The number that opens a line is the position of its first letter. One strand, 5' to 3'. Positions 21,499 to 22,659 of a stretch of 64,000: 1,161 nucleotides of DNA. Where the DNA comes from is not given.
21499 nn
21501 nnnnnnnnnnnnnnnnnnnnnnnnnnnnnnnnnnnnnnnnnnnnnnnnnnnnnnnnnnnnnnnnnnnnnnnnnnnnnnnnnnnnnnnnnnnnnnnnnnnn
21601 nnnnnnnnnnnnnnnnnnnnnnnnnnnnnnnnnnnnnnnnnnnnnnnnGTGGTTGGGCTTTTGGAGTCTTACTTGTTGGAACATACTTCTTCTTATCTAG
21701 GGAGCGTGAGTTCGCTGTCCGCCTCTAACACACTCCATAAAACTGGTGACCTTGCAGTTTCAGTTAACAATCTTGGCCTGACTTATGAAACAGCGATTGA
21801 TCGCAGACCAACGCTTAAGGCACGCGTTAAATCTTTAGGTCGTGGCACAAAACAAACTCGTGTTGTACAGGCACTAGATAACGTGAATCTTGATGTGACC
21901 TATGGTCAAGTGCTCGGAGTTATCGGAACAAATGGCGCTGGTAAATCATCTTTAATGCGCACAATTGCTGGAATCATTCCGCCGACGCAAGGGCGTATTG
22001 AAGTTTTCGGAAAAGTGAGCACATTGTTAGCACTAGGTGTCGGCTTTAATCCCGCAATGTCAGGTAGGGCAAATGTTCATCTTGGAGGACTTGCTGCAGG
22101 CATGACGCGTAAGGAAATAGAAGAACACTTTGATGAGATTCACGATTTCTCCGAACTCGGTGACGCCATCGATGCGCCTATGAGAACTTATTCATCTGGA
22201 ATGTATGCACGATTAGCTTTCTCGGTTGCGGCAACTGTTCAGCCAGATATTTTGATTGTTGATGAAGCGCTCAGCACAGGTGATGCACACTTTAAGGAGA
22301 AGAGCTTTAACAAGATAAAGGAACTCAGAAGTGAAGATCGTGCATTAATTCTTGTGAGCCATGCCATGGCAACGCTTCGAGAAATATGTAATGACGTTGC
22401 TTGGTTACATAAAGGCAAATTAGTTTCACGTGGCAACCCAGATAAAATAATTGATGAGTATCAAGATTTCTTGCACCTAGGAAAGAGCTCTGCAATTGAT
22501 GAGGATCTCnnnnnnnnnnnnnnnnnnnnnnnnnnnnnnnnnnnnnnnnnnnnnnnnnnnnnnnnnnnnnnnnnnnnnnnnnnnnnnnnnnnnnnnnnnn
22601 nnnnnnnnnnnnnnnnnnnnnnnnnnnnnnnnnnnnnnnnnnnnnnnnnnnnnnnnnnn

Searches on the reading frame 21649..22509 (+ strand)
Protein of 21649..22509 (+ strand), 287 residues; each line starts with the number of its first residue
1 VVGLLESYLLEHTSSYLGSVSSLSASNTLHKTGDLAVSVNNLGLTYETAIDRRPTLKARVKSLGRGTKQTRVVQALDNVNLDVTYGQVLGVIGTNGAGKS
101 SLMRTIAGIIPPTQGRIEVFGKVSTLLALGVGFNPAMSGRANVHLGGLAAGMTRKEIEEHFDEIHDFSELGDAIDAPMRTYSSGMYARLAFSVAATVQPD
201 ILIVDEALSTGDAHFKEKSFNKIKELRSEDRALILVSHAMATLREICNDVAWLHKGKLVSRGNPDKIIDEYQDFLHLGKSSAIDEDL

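Call 80: search_protein_families(library=pfam, proteins=[window:21649-22509:+], max_evalue=1e-8)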
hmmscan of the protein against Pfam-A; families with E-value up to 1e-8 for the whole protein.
window:21649-22509:+ (287 aa): 1 family
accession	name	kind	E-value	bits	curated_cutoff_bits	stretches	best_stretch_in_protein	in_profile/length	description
PF00005.33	ABC_tran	-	1.5e-19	71.4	25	1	76-208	1-136/137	ABC transporter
